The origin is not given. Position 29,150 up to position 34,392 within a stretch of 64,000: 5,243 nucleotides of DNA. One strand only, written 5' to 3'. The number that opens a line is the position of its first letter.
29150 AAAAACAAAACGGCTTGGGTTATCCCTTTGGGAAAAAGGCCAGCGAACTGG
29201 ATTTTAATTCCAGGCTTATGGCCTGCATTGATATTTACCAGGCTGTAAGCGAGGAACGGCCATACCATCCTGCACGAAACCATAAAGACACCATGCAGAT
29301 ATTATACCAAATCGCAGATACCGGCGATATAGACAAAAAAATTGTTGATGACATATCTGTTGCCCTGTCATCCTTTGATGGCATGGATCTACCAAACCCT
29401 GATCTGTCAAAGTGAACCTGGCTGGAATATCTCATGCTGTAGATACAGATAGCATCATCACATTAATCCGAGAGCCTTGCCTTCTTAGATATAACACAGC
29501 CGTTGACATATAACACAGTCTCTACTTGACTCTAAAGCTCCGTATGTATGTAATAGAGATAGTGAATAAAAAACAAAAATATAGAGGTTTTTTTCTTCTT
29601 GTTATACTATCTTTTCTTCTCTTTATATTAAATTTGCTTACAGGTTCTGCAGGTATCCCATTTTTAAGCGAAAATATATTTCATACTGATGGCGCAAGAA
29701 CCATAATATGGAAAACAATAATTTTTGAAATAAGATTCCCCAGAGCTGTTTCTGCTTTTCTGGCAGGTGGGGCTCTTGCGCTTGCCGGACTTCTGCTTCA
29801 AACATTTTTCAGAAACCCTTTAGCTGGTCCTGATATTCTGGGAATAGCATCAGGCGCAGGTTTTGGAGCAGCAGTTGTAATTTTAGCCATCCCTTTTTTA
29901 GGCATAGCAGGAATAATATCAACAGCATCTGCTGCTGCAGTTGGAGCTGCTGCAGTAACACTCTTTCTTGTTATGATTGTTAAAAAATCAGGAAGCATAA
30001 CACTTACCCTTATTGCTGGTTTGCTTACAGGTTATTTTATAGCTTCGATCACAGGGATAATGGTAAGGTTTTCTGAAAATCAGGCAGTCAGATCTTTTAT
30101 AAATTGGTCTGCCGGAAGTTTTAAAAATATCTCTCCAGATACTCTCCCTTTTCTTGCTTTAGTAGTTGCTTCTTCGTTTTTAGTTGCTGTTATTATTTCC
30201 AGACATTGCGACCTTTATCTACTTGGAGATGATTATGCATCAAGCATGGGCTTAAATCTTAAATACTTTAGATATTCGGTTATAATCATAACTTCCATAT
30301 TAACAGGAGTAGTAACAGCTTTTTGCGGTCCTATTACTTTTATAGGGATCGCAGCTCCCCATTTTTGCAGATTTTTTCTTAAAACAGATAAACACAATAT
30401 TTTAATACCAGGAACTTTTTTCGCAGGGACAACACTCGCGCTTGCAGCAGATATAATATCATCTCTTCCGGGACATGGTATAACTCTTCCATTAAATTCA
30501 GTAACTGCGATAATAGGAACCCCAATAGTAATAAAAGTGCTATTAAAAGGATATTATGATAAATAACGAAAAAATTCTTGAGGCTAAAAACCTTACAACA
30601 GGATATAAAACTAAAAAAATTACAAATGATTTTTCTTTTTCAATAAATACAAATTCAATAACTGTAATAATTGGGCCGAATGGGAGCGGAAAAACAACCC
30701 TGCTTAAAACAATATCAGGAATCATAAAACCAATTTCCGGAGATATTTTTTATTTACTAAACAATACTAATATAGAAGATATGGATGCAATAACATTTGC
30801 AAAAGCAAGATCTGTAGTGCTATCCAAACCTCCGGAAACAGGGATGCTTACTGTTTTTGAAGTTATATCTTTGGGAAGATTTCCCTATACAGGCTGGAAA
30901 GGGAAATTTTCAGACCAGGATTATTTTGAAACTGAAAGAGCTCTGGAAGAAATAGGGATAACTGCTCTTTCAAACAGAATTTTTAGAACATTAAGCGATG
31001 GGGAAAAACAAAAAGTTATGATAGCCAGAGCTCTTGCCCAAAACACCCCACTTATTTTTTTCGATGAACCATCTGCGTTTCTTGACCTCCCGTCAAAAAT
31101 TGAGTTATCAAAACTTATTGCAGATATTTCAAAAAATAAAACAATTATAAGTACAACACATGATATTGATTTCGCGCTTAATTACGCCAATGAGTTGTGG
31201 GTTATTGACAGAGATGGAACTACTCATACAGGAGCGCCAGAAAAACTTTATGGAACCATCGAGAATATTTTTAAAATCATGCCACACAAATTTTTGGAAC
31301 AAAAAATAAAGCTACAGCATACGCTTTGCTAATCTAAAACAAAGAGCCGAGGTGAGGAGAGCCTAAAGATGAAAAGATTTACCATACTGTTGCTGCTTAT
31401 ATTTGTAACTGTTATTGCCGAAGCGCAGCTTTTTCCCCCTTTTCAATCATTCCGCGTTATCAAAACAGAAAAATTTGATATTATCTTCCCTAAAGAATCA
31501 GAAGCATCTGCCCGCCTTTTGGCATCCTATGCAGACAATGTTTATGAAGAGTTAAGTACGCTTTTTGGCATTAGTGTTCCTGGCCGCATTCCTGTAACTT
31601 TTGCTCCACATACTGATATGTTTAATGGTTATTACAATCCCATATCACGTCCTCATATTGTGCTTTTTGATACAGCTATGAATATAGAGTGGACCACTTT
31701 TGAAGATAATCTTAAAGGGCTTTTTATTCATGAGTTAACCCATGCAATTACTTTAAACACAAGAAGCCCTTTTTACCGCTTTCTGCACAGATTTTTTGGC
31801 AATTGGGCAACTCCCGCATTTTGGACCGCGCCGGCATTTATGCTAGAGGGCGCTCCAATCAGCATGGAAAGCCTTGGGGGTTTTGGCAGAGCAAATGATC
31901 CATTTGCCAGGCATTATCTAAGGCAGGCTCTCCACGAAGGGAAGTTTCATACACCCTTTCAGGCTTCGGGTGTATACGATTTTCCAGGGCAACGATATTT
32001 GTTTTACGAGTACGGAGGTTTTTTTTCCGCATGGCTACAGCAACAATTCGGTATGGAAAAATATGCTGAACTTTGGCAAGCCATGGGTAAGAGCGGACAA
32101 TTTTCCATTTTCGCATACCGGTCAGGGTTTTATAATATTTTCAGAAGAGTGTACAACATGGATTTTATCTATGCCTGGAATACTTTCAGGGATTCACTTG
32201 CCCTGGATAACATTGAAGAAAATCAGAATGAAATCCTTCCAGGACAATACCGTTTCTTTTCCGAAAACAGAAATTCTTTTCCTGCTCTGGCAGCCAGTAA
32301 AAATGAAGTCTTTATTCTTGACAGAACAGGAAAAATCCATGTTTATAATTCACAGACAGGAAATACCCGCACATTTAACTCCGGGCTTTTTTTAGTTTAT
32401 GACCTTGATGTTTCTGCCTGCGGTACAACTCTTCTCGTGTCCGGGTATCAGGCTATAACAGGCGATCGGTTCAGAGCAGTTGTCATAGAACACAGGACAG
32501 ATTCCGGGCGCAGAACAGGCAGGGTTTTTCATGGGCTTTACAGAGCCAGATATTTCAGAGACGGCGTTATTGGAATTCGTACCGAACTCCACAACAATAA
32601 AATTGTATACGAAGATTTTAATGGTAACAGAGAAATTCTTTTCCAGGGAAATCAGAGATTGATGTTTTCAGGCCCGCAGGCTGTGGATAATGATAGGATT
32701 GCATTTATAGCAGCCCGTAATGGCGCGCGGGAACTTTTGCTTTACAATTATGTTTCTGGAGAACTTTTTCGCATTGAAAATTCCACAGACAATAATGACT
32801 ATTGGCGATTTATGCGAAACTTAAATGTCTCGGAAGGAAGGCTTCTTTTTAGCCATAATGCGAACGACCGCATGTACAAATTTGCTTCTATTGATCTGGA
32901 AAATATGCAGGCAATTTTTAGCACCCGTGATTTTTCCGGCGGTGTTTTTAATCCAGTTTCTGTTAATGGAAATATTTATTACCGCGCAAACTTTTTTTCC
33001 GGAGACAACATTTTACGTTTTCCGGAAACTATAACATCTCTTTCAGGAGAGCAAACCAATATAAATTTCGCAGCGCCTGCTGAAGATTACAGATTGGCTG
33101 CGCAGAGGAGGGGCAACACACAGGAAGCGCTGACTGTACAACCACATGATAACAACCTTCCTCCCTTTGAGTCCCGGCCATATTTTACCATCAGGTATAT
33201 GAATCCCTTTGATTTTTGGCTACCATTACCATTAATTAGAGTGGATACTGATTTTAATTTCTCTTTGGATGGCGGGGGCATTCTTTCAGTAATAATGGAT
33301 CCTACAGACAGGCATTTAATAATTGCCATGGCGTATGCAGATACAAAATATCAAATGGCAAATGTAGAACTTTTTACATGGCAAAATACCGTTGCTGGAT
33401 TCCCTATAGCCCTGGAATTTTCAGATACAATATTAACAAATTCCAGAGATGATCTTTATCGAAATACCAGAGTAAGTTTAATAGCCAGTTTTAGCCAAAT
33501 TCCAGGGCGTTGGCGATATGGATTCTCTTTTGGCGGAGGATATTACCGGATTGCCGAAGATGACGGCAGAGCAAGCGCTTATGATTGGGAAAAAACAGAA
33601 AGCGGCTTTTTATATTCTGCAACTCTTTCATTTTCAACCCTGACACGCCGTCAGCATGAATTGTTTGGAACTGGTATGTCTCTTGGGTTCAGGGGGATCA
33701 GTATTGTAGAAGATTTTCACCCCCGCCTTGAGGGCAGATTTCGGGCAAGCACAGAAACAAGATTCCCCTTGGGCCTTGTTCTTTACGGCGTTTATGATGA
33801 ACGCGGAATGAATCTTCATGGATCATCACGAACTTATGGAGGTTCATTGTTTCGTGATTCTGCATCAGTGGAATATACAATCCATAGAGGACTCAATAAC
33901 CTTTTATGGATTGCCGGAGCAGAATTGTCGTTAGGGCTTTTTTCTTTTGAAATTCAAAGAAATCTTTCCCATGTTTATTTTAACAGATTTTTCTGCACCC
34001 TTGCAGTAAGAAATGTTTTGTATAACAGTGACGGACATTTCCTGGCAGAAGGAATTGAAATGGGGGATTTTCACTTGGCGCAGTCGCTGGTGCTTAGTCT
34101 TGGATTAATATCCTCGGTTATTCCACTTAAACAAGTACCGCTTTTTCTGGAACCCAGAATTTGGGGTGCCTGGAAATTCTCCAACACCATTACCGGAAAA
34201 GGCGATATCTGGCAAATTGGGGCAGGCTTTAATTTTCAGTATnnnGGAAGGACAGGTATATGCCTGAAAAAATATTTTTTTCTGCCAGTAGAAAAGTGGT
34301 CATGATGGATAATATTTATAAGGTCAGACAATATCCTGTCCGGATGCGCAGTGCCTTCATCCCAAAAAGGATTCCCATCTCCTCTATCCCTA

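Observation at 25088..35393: B12 uptake locus split by an HD-GYP gene and carrying an unknown 958-aa HExxH/beta-propeller secreted protein inside the btuCD operon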

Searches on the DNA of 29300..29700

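Call 39: search_rna_families(source=window, start=29300, end=29700, threshold=evalue, max_evalue=10)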
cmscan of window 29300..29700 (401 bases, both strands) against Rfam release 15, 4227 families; matches with E-value up to 10: 3.
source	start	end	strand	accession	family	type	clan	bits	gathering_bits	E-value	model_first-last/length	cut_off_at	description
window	29346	29404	+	RF02292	TtnuCD16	Gene; snRNA; snoRNA; CD-box;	-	16.5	75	0.63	1-58/58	no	Tetrahymena snoRNA TtnuCD16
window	29371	29427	+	RF00202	snoR66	Gene; snRNA; snoRNA; CD-box;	-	16.5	43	1.1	1-76/76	no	Small nucleolar RNA R66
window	29570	29609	+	RF02416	TCV_H4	Cis-reg;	-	15.4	50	5.9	1-51/51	no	Turnip crinkle virus 3'UTR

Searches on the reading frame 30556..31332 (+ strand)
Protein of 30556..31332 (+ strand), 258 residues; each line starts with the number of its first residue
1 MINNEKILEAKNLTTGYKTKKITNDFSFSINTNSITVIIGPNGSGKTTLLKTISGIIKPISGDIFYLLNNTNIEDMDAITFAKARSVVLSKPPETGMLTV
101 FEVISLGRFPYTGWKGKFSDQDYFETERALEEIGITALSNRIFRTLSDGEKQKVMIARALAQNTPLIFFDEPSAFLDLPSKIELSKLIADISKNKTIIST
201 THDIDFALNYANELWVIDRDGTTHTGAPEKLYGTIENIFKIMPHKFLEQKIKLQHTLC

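Call 3: search_protein_families(library=pfam, proteins=[window:30556-31332:+], max_evalue=0.01)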
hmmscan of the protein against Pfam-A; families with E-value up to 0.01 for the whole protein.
window:30556-31332:+ (258 aa): 15 families
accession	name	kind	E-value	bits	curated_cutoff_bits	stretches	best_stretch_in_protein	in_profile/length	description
PF00005.33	ABC_tran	-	3.5e-28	99.3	25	1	24-173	2-136/137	ABC transporter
PF13304.12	AAA_21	-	2.3e-12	48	27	2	35-57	1-23/304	AAA domain, putative AbiEii toxin, Type IV TA system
PF02463.25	SMC_N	-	1.6e-10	41.2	40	2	68-208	113-203/220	RecF/RecN/SMC N terminal domain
PF13175.12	AAA_15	-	1.2e-06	28.8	32.1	1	28-58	17-48/374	AAA ATPase domain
PF13555.12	AAA_29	-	4.2e-05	23.7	27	1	27-59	16-48/61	P-loop containing region of AAA domain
PF01637.24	ATPase_2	-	4.3e-05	23.9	33.2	1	31-89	18-76/225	ATPase domain predominantly from Archaea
PF13476.12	AAA_23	-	6.9e-05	24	27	1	26-53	15-39/201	AAA domain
PF24389.1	ORC-CDC6-like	-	0.00052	19.3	27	1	28-54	26-53/571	ORC-CDC6-like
PF13173.12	AAA_14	-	0.00069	20.1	27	0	33-54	2-23/129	AAA domain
PF25199.1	nSTAND_NTPase5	-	0.0011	19.3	34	1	32-54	40-62/145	Novel STAND NTPase 5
PF00437.27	T2SSE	-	0.002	17.3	24.9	1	23-61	131-170/370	Type II/IV secretion system protein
PF13401.12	AAA_22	-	0.0032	18.2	27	1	32-53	4-25/130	AAA domain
PF20720.3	nSTAND3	-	0.0041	17.3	27.2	0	28-54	12-38/155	Novel STAND NTPase 3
PF13514.12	AAA_27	-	0.0061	16.6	22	0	26-55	19-48/206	AAA domain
PF05729.18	NACHT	-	0.0087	16.3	26.7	0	35-54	2-21/167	NACHT domain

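Call 5: search_protein_families(library=ncbifam, proteins=[window:30556-31332:+], max_evalue=0.01)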
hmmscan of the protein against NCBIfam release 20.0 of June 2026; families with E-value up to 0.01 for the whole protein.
window:30556-31332:+ (258 aa): 199 families (the best 25 are shown)
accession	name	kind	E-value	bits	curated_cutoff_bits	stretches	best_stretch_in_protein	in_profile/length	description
NF008409.0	PRK11231.1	equivalog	8.8e-50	169.4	375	1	7-232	2-226/255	Fe(3+) dicitrate ABC transporter ATP-binding protein FecE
NF007082.0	PRK09536.1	equivalog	1.7e-43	149.2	537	1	7-232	3-227/402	corrinoid ABC transporter ATPase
NF010068.0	PRK13548.1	equivalog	1.7e-43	148.6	261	1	5-231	3-230/261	heme ABC transporter ATP-binding protein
TIGR03873.1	F420-0_ABC_ATP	hypoth_equivalog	8.9e-42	143.1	372.4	1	8-231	2-224/256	putative F420-0 ABC transporter ATP-binding protein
NF040873.1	AztA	equivalog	6.2e-37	127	220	1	16-209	1-184/191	zinc ABC transporter ATP-binding protein AztA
NF007606.0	PRK10253.1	equivalog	3.1e-36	125.2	497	1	6-239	6-238/266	iron-enterobactin ABC transporter ATP-binding protein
NF007863.0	PRK10575.1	equivalog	1.5e-35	122.7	433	1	11-241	15-247/265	Fe3+-hydroxamate ABC transporter ATP-binding protein FhuC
NF052485.1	sider_ATP_EitC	equivalog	8.1e-33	113.9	485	1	9-233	4-224/251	siderophore ABC transporter ATP-binding protein EitC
TIGR02315.1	ABC_phnC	equivalog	1.7e-32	112.8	266.1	1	7-232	1-234/243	phosphonate ABC transporter ATP-binding protein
NF053840.1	MnTportMntADein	equivalog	3.8e-32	111.8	400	1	8-238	2-225/240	manganese ABC transporter ATP-binding protein MntA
TIGR04520.1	ECF_ATPase_1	equivalog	1.5e-31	109.8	315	1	9-241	2-233/269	energy-coupling factor transporter ATPase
NF043075.1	MMSYN1_0197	equivalog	2.1e-28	99.3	550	1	6-239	1-228/341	spermidine/putrescine ABC transporter ATP-binding protein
TIGR03411.1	urea_trans_UrtD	equivalog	2.7e-28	99.2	304.1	1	7-220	2-218/242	urea ABC transporter ATP-binding protein UrtD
TIGR03771.1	anch_rpt_ABC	equivalog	7.4e-28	97.8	268.8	1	30-232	3-200/223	anchored repeat-type ABC transporter ATP-binding subunit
TIGR04521.1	ECF_ATPase_2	equivalog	1.2e-27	96.7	330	1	20-238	18-239/279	energy-coupling factor transporter ATPase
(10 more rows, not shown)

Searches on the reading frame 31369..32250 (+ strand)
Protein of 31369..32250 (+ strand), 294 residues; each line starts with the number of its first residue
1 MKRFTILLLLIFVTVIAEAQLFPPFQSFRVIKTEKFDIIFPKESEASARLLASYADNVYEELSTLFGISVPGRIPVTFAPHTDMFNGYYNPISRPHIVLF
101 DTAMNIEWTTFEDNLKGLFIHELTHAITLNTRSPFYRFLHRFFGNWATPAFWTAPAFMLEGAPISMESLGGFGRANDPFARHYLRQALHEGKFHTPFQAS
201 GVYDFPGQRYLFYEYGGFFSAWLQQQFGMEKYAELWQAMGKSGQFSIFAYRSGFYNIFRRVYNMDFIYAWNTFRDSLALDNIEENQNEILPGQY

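Call 22: search_protein_families(library=pfam, proteins=[window:31369-32250:+], max_evalue=10)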
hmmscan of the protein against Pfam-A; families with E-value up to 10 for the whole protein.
window:31369-32250:+ (294 aa): 1 family
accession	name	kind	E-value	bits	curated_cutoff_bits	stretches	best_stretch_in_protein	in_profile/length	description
PF01863.23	YgjP-like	-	0.21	12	26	1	120-148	171-199/207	YgjP-like, metallopeptidase domain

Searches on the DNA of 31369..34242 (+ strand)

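Call 83: search_rna_families(sources=[L010, L013, L014, L020, L029, L036, L039, L048, L063, L082], threshold=gathering)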
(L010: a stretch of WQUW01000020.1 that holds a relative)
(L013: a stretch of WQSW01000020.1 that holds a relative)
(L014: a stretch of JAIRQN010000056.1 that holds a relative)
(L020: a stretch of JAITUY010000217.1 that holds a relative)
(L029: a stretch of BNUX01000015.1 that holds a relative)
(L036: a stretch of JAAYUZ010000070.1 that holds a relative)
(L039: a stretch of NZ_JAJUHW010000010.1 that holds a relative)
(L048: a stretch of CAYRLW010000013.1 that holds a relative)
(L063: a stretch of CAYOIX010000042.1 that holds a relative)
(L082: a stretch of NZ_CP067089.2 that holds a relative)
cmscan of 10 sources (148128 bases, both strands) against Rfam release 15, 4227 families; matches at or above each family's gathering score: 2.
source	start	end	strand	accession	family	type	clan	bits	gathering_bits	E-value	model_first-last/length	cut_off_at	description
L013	9130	9201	+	RF00005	tRNA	Gene; tRNA;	CL00001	67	29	4.7e-12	1-71/71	no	tRNA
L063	925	996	-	RF00005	tRNA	Gene; tRNA;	CL00001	55.4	29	7.7e-09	1-71/71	no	tRNA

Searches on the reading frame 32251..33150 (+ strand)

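Call 22: search_protein_families(library=pfam, proteins=[window:32251-33150:+], max_evalue=10)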
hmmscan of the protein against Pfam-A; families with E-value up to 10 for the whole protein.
window:32251-33150:+ (300 aa): 1 family
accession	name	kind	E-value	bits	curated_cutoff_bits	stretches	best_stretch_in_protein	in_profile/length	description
PF19811.4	DUF6294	-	0.038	15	34.9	1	178-236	18-79/88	Family of unknown function (DUF6294)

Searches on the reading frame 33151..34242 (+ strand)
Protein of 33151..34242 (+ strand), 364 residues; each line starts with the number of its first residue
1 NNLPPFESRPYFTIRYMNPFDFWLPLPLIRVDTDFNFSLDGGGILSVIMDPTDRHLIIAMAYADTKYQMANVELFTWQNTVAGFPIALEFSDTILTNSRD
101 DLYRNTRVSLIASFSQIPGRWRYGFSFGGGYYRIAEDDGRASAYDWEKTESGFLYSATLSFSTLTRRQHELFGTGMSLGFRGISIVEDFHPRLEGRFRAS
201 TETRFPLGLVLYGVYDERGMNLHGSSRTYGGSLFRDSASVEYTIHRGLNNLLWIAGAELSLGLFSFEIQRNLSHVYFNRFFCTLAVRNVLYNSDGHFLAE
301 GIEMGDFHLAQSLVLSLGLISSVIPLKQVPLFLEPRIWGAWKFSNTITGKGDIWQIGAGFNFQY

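Call 22: search_protein_families(library=pfam, proteins=[window:33151-34242:+], max_evalue=10)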
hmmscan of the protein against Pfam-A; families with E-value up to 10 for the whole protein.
window:33151-34242:+ (364 aa): 0 families

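Call 54: predict_structure(alignment_id=A4)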
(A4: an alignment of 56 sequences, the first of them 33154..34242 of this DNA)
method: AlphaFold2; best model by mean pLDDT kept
length: 363 residues; sequences in the alignment: 56
mean_pLDDT: 95.7   pTM: 0.88
mean pLDDT of the five models: 95.7, 94.7, 94.7, 94.5, 94.4
residues with pLDDT >= 90: 332; 70-90: 29; 50-70: 2; < 50: 0
segments of 3 or more residues with pLDDT < 50: none
pLDDT, mean of each block of 10 residues (from residue 1): 80 94 97 94 97 97 98 98 97 93 98 97 98 97 98 98 95 98 97 98 96 97 96 96 89 98 97 96 98 94 97 98 85 97 97 96 89
secondary structure, 60 per line:
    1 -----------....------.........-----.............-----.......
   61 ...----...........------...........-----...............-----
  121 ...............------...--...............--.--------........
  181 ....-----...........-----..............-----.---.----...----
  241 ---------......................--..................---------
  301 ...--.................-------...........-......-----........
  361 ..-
elements in order: H12-15 E22-30 E36-48 E54-63 E68-78 E85-95 E101-115 E121-135 E147-161 E173-184 E190-200 E206-219 E250-271 E274-291 E301-303 E306-322 E330-340 H342-347 E353-362

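Call 56: fold_search(model_id=the predicted structure, library=pdb)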
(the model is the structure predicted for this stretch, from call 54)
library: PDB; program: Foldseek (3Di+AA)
matches with E <= 10: 565; with E <= 0.001: 41
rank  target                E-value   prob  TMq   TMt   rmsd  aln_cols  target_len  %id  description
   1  5d0q_F                1.4e-05  1.00  0.48  0.26  10.9       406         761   10  BamACDE complex, outer membrane beta-barrel assembly machinery (BAM) complex (released 2016-03-09)
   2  9nk7_B                1.6e-05  1.00  0.50  0.39  10.1       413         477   12  Thermothelomyces thermophilus SAM complex open conformation (released 2025-12-03)
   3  6wum_B                3.5e-05  1.00  0.51  0.43   9.6       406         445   10  Mitochondrial SAM complex - dimer 2 in detergent (released 2020-08-12)
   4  7vku_A                4.3e-05  1.00  0.53  0.47   8.6       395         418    9  Cryo-EM structure of SAM-Tom40 intermediate complex (released 2023-01-04)
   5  8sqa_A                5.4e-05  1.00  0.53  0.28   9.2       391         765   10  The cryo-EM structure of the EcBAM/EspP(beta8-12) complex (released 2024-05-08)
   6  8qn4_A                7.3e-05  1.00  0.51  0.32   9.9       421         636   10  Structure of the BAM-EspP complex in an open EspP intermediate state (released 2024-10-02)
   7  7ye4_A                8.4e-05  1.00  0.50  0.27  10.9       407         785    9  BAM-EspP complex structure with BamA-G431C and G781C/EspP-N1293C and A1043C mutations in nanodisc (released 2023-07-12)
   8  9ccg_D                1.3e-04  1.00  0.46  0.29   8.5       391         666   10  Fusobacterium nucleatum BamA-Fab 9 complex (released 2025-09-17)
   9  8bwc_A                1.4e-04  1.00  0.48  0.28   9.9       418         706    9  E. coli BAM complex (BamABCDE) wild-type (released 2023-05-24)
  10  4c4v_A                1.9e-04  1.00  0.49  0.42   8.6       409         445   10  Structure of the outer membrane protein insertase BamA with one POTRA domain. (released 2014-04-23)
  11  9ccg_A                2.0e-04  1.00  0.45  0.29   8.6       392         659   10  Fusobacterium nucleatum BamA-Fab 9 complex (released 2025-09-17)
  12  4c4v_B                2.1e-04  1.00  0.48  0.40   8.2       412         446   11  Structure of the outer membrane protein insertase BamA with one POTRA domain. (released 2014-04-23)
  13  8pzu_A                2.2e-04  1.00  0.48  0.25  11.2       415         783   11  Wait Complex: BAM bound Darobactin-B and Compact SurA (released 2024-09-25)
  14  4k3c                  2.2e-04  1.00  0.50  0.37   9.2       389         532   11  The crystal structure of BamA from Haemophilus ducreyi lacking POTRA domains 1-3 (released 2013-09-04)
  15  7tt1_A                2.2e-04  1.00  0.47  0.31  11.0       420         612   10  BamABCDE bound to substrate EspP class 4 (released 2022-03-30)
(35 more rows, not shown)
